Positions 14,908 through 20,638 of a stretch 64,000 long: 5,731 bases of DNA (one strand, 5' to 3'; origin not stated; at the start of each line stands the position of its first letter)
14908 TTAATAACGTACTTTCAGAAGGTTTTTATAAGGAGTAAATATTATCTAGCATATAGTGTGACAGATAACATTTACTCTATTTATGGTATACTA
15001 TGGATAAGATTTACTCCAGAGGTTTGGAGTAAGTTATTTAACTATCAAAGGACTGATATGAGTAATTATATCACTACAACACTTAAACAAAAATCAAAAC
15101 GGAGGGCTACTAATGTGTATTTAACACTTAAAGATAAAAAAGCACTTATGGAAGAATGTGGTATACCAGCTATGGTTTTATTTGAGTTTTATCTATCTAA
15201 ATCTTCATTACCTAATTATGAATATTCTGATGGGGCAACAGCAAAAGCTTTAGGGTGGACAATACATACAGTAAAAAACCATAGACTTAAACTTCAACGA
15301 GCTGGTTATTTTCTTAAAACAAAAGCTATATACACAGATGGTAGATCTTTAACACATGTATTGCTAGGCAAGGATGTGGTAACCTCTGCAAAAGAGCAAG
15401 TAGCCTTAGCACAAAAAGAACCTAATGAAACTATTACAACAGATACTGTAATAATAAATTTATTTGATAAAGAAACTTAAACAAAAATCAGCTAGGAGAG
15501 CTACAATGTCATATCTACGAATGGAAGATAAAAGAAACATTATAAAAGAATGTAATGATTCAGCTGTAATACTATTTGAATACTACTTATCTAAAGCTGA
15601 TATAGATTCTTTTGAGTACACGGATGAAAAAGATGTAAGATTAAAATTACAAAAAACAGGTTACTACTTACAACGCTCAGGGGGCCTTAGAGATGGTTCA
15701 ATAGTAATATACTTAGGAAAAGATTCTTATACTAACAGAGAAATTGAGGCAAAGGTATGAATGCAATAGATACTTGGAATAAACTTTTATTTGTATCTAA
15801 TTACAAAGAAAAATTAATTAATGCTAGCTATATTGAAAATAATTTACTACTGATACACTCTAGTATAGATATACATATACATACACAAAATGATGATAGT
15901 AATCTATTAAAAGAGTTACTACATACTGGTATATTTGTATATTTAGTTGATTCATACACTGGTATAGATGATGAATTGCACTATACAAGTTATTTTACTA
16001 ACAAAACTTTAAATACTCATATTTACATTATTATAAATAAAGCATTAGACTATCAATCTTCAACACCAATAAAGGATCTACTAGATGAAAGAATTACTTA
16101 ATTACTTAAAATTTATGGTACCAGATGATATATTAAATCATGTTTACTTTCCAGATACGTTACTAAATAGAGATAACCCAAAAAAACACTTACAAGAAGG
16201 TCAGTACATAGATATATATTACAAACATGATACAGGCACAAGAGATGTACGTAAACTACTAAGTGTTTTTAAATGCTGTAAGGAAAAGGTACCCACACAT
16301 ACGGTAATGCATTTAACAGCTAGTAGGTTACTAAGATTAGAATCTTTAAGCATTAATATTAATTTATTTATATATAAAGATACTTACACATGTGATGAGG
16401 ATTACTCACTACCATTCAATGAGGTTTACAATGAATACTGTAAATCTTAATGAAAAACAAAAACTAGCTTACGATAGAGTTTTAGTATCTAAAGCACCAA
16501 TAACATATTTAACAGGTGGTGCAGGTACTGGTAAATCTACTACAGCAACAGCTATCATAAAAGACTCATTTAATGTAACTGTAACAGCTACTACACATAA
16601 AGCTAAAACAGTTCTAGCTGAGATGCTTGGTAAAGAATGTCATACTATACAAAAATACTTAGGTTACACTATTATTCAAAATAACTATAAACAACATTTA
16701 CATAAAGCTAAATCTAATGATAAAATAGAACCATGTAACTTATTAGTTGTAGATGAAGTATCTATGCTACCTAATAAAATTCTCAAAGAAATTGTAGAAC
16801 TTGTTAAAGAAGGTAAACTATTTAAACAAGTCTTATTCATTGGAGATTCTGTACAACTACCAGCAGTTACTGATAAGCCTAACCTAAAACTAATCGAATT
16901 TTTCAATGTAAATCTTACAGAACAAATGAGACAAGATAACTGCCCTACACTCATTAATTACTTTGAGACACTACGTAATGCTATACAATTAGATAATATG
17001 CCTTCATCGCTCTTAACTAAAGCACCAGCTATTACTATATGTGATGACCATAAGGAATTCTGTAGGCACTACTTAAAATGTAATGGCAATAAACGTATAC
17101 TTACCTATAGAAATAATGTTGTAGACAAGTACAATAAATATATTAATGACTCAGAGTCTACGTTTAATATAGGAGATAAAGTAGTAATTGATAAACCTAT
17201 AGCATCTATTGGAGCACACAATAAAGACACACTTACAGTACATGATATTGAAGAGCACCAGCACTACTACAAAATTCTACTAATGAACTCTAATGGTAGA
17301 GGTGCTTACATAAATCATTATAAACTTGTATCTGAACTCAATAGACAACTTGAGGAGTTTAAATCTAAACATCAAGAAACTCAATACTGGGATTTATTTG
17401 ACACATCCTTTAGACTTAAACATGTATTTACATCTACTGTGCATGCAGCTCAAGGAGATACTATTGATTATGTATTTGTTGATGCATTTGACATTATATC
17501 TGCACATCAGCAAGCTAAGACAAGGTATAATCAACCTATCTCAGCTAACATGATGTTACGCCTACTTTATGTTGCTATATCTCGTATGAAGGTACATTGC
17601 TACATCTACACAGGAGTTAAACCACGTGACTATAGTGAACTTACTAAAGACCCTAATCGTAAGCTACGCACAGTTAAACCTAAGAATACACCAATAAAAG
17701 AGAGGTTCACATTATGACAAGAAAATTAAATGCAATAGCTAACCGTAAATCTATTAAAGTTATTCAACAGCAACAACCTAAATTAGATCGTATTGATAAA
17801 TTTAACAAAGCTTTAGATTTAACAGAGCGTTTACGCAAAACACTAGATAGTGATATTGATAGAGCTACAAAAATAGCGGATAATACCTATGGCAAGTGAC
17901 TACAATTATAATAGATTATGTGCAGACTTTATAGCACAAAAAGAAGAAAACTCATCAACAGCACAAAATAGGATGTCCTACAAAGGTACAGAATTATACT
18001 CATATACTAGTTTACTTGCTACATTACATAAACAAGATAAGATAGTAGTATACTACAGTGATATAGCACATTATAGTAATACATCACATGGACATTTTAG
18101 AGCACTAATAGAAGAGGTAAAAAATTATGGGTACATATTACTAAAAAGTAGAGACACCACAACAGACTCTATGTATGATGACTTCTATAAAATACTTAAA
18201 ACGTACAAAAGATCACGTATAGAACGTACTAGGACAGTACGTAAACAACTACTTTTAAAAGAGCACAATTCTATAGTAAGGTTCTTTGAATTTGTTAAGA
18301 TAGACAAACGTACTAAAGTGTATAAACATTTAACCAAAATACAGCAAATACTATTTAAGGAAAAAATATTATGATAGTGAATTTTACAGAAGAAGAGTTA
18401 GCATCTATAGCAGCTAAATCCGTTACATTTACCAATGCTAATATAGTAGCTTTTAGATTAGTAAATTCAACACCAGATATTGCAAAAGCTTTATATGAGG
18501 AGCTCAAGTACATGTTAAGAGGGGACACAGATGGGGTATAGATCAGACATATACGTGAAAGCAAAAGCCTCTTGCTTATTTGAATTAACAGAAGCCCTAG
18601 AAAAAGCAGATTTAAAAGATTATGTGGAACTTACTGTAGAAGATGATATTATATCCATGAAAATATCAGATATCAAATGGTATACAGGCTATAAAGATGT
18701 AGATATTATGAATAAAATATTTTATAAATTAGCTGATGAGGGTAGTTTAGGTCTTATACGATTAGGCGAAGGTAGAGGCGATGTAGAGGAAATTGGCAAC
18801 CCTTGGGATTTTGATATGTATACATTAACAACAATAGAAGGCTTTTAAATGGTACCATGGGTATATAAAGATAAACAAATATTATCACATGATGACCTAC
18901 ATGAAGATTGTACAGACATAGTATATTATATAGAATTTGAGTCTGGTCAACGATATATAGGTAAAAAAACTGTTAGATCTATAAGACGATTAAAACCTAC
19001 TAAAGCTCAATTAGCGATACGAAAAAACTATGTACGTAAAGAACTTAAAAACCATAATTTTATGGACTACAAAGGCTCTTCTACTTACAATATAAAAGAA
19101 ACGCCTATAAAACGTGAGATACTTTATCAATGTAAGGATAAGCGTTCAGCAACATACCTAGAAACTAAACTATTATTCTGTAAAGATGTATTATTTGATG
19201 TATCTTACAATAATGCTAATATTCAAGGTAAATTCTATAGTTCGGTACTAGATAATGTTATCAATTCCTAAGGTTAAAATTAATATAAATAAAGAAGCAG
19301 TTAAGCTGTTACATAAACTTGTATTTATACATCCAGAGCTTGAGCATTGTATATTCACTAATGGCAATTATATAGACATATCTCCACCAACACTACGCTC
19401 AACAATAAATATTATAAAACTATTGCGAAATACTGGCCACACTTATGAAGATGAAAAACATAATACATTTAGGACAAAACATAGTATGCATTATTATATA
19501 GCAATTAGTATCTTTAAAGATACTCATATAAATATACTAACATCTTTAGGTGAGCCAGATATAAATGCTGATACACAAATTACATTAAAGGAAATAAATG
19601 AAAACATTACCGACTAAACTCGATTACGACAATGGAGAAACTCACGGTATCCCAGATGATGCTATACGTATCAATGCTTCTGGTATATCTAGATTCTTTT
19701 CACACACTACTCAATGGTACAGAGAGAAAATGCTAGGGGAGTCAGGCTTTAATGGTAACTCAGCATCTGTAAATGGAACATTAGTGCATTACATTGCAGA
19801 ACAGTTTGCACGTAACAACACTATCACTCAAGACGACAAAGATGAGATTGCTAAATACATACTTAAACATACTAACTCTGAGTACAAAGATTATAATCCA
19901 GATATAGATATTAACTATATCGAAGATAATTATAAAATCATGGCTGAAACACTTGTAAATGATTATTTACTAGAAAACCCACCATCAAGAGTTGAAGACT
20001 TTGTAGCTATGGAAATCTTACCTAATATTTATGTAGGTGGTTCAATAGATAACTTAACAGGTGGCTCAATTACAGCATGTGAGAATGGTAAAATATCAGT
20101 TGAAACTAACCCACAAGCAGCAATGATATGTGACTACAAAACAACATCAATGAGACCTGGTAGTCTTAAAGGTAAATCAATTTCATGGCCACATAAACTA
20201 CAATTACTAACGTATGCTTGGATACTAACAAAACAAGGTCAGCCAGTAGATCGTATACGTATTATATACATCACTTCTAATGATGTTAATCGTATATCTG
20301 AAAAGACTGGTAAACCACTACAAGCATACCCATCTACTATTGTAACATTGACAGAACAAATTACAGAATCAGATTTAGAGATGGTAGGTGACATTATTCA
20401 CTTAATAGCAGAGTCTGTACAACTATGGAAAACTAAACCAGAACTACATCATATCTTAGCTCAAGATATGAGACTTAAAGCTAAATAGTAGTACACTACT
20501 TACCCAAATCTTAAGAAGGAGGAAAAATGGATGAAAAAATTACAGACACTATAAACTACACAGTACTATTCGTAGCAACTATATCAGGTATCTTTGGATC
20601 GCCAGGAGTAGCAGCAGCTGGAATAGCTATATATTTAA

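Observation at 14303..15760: Repeat-dense 515-bp non-coding region followed by two tandem winged-helix paralogs: candidate origin of replication with its initiator or regulators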

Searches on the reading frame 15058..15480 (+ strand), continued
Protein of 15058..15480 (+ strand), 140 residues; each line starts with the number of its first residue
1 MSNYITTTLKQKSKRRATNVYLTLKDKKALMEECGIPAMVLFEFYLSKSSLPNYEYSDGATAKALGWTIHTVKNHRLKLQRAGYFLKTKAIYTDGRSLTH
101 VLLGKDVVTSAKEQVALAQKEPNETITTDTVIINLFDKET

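Call 114: search_protein_families(library=phrogs, proteins=[L011:6299-6757:+, L011:7097-7483:+, L011:7688-8422:+, L011:8409-10040:+, L010:6400-6711:+, L010:6714-7373:+, L010:7413-8177:+, L010:8164-9975:+], max_evalue=0.001)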
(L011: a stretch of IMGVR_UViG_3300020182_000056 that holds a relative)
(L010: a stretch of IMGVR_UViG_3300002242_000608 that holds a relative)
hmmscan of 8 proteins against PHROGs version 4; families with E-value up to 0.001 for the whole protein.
L011:6299-6757:+ (152 aa): 1 family
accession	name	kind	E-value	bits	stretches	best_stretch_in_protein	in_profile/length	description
phrog_98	-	unknown function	6.4e-12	46.4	1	20-148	19-150/208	-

L011:7097-7483:+ (128 aa): 4 families
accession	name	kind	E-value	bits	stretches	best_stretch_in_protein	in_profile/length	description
phrog_25400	-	unknown function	1.6e-30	106.9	1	13-112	18-118/128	-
phrog_681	-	DNA, RNA and nucleotide metabolism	7.1e-11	42.4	1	10-109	436-532/576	endonuclease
phrog_8130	-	unknown function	0.00031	20.9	1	13-121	177-270/434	-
phrog_36333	-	unknown function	0.00039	21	1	28-117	17-96/199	-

L011:7688-8422:+ (244 aa): 1 family
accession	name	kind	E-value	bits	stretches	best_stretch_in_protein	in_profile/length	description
phrog_2109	-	unknown function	3e-54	185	1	6-237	3-228/230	-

L011:8409-10040:+ (543 aa): 6 families
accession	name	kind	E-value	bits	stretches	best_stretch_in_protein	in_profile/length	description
phrog_38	-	head and packaging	2.3e-69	235.8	1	32-515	273-715/760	terminase large subunit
phrog_5573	-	head and packaging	2.1e-07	31.6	1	259-509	25-241/250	terminase large subunit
phrog_4758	-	head and packaging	5.5e-07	30.2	1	173-242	154-225/243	terminase large subunit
phrog_20726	-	unknown function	5.5e-05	23.9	1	325-411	2-91/199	-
phrog_17672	-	head and packaging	0.00032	20.7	0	66-242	67-234/395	terminase large subunit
phrog_28155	-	head and packaging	0.00039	21.3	0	170-210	149-189/260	terminase large subunit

L010:6400-6711:+ (103 aa): 0 families

L010:6714-7373:+ (219 aa): 2 families
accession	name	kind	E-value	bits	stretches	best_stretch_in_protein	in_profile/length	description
phrog_25155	-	unknown function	4.5e-14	53.4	1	3-213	7-215/223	-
phrog_17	-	DNA, RNA and nucleotide metabolism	2.6e-08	33.3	1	4-205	649-819/1445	DNA polymerase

L010:7413-8177:+ (254 aa): 9 families
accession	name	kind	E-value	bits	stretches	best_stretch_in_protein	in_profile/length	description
phrog_374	-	DNA, RNA and nucleotide metabolism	9.4e-45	154.5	1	5-141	265-401/617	HNH endonuclease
phrog_3377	-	DNA, RNA and nucleotide metabolism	4.2e-34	119.1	1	4-129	6-128/196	HNH endonuclease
phrog_953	-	DNA, RNA and nucleotide metabolism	1.6e-27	97.9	1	4-142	216-357/420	HNH endonuclease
phrog_99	-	DNA, RNA and nucleotide metabolism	2.7e-24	87.5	2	51-145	164-258/383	HNH endonuclease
phrog_8790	-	DNA, RNA and nucleotide metabolism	7.7e-24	85.9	1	3-98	16-111/241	restriction endonuclease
phrog_4578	-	DNA, RNA and nucleotide metabolism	1e-20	75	1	50-141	17-109/130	HNH endonuclease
phrog_2081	-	DNA, RNA and nucleotide metabolism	4.1e-18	66.7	1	4-92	97-197/433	HNH endonuclease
phrog_3593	-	DNA, RNA and nucleotide metabolism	3.7e-09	37.6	1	75-140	125-190/210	HNH endonuclease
phrog_13470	-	DNA, RNA and nucleotide metabolism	1.5e-08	35.9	0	89-146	85-146/152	HNH endonuclease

L010:8164-9975:+ (603 aa): 6 families
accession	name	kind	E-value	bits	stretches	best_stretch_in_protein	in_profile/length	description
phrog_23226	-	DNA, RNA and nucleotide metabolism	2.7e-164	549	1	7-599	12-609/611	DNA polymerase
phrog_17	-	DNA, RNA and nucleotide metabolism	1.6e-74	252.7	1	29-597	838-1250/1445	DNA polymerase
phrog_2573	-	DNA, RNA and nucleotide metabolism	1.6e-32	114.1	1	315-588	1-285/336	DNA polymerase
phrog_5995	-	DNA, RNA and nucleotide metabolism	1.2e-13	52.1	1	418-584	4-182/236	DNA polymerase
phrog_15971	-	DNA, RNA and nucleotide metabolism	1.5e-12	48.3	2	227-346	58-181/376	DNA polymerase I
phrog_10285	-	DNA, RNA and nucleotide metabolism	2.6e-08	34.3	1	297-412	24-116/321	DNA polymerase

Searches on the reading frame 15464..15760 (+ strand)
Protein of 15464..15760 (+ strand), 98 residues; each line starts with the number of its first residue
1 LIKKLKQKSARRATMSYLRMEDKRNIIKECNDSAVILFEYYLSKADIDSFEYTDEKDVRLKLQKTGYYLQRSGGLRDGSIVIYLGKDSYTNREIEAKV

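Call 9: search_protein_families(library=pfam, proteins=[window:15464-15760:+], max_evalue=0.1)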
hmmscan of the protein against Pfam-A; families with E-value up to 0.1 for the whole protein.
window:15464-15760:+ (98 aa): 0 families

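Call 10: search_protein_families(library=phrogs, proteins=[window:15464-15760:+], max_evalue=0.1)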
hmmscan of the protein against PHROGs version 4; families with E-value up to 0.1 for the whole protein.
window:15464-15760:+ (98 aa): 2 families
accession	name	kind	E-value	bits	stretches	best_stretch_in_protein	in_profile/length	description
phrog_21584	-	unknown function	1.2e-07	32.9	1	6-58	14-66/162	-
phrog_35853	-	unknown function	0.013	16.5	1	11-45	26-58/66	-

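Call 105: predict_structure(alignment_id=A5)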
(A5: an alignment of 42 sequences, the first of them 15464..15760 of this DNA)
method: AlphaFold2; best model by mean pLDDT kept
length: 98 residues; sequences in the alignment: 42
mean_pLDDT: 71.5   pTM: 0.60
mean pLDDT of the five models: 71.5, 71.2, 70.4, 68.7, 68.4
residues with pLDDT >= 90: 2; 70-90: 53; 50-70: 31; < 50: 12
segments of 3 or more residues with pLDDT < 50: 1-3, 10-13, 94-98
pLDDT, mean of each block of 10 residues (from residue 1): 50 61 88 88 75 80 85 63 71 50
secondary structure, 60 per line:
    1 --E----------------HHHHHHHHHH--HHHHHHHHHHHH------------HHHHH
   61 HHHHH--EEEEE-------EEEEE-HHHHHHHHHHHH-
elements in order: H20-29 H32-43 H56-65 E68-72 E80-84 H86-97

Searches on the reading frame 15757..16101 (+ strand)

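Call 9: search_protein_families(library=pfam, proteins=[window:15757-16101:+], max_evalue=0.1)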
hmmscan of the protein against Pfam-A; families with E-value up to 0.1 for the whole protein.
window:15757-16101:+ (114 aa): 0 families

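Call 10: search_protein_families(library=phrogs, proteins=[window:15757-16101:+], max_evalue=0.1)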
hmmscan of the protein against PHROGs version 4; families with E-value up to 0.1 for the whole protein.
window:15757-16101:+ (114 aa): 1 family
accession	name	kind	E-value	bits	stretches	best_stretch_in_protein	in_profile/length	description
phrog_36570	-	unknown function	0.041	15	1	42-95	4-58/89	-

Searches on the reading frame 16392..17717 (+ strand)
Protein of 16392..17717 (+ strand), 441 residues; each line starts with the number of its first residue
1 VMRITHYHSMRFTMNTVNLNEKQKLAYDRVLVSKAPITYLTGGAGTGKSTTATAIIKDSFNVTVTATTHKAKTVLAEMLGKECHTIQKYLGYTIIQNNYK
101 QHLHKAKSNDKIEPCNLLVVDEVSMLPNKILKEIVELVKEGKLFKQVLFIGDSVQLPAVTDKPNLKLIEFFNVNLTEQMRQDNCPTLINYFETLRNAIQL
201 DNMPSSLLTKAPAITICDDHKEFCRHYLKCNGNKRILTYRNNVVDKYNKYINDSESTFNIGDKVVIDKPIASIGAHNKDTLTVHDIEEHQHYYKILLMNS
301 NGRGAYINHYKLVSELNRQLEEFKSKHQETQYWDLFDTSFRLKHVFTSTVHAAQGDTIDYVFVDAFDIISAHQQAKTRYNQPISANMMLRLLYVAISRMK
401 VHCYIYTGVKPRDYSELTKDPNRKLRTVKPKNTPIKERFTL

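Call 9: search_protein_families(library=pfam, proteins=[window:16392-17717:+], max_evalue=0.1)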
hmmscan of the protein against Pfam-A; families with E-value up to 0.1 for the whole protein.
window:16392-17717:+ (441 aa): 20 families
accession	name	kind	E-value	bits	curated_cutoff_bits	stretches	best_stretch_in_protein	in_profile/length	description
PF13604.12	AAA_30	-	3.1e-25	89.5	27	1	19-196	2-170/191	AAA domain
PF13245.12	AAA_19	-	2.6e-19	70.2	25.1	1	33-159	9-132/134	AAA domain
PF05970.20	PIF1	-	3.4e-08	33.8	25.9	1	19-185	2-179/223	PIF1-like helicase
PF13401.12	AAA_22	-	3.9e-08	34.1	27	1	34-150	4-122/130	AAA domain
PF05127.21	NAT10_TcmA_helicase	-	4.3e-07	30.4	22.7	1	40-136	2-111/176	RNA cytidine acetyltransferase NAT10/TcmA, helicase domain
PF13538.12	UvrD_C_2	-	1e-05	25.8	27.4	1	344-406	1-52/52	UvrD-like helicase C-terminal domain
PF01443.25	Viral_helicase1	-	9.4e-05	22.8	21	1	40-194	3-137/228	Viral superfamily 1 RNA helicase core domain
PF00437.27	T2SSE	-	0.00015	21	24.9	1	2-57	109-164/370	Type II/IV secretion system protein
PF09848.15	SLFN-g3_helicase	-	0.00031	20.6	24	1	40-232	6-211/354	Schlafen group 3, DNA/RNA helicase domain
PF13086.12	AAA_11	-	0.00039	20.7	27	1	18-74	1-55/257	AAA domain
PF00004.35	AAA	-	0.0013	19.6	21.2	1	39-127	2-70/131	ATPase family associated with various cellular activities (AAA)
PF24883.2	NPHP3_N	-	0.003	18.2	24.8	0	34-58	21-45/164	Nephrocystin 3, N-terminal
PF13479.12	AAA_24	-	0.011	16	27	1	39-135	6-85/195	AAA domain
PF13521.12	AAA_28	-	0.014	16.1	27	0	39-121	3-80/164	AAA domain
PF02283.22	CobU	-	0.018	15.1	27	1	39-133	2-92/168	Cobinamide kinase / cobinamide phosphate guanyltransferase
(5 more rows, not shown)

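Call 10: search_protein_families(library=phrogs, proteins=[window:16392-17717:+], max_evalue=0.1)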
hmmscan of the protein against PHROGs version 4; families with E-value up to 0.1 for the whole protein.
window:16392-17717:+ (441 aa): 14 families
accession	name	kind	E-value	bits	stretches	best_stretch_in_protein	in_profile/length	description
phrog_325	-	DNA, RNA and nucleotide metabolism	2.2e-66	225.8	1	9-409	461-870/986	Dda-like helicase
phrog_4412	-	DNA, RNA and nucleotide metabolism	1.7e-22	80.5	1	15-160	327-464/743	exonuclease V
phrog_1967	-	DNA, RNA and nucleotide metabolism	1e-11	45.2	2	9-117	143-267/776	DNA helicase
phrog_170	-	other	7.4e-06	26.6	1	15-55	72-110/323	PhoH-like phosphate starvation-inducible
phrog_2586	-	unknown function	0.002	19.2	1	45-139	53-152/166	-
phrog_2765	-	other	0.0025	17.7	1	19-54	235-270/443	PhoH-like phosphate starvation-inducible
phrog_2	-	head and packaging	0.0053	16.5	1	15-150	262-399/807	terminase large subunit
phrog_25471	-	unknown function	0.0086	17.1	0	26-157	14-161/162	-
phrog_29631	-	unknown function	0.011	17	1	208-283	21-96/137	-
phrog_3277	-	DNA, RNA and nucleotide metabolism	0.015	16.1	1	40-128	15-92/168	DnaC-like helicase loader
phrog_168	-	DNA, RNA and nucleotide metabolism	0.025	15.3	1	35-136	42-125/314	clamp loader of DNA polymerase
phrog_4317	-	unknown function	0.05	13.8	1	218-315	170-270/455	-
phrog_124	-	DNA, RNA and nucleotide metabolism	0.066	13.6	0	28-136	36-130/382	Sak4-like ssDNA annealing protein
phrog_296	-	integration and excision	0.073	12.7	0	37-84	320-367/626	DNA transposition protein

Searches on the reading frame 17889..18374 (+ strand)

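Call 9: search_protein_families(library=pfam, proteins=[window:17889-18374:+], max_evalue=0.1)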
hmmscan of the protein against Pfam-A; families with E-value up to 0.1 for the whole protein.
window:17889-18374:+ (161 aa): 2 families
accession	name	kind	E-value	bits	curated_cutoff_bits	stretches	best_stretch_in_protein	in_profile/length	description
PF10849.13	DUF2654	-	0.039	14.6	25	1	74-112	28-67/70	Protein of unknown function (DUF2654)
PF23116.1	HHD_RTEL1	-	0.042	14.6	27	1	88-134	19-65/102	RTEL1, HHD domain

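Call 10: search_protein_families(library=phrogs, proteins=[window:17889-18374:+], max_evalue=0.1)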
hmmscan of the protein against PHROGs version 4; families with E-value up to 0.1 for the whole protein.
window:17889-18374:+ (161 aa): 1 family
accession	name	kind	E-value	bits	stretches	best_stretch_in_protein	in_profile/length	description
phrog_4264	-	unknown function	0.0038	18.5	1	24-75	26-73/93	-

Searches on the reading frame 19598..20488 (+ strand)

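Call 97: search_protein_families(library=phrogs, proteins=[window:19598-20488:+], max_evalue=0.001)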
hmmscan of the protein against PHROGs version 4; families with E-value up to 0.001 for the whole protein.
window:19598-20488:+ (296 aa): 3 families
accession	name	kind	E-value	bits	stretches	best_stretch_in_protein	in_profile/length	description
phrog_69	-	DNA, RNA and nucleotide metabolism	7.5e-13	49.3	1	19-226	84-264/501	exonuclease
phrog_1218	-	DNA, RNA and nucleotide metabolism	2.3e-05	24.8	1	25-231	10-212/364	exonuclease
phrog_298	-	DNA, RNA and nucleotide metabolism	3.9e-05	24.1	1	51-263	100-263/293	exonuclease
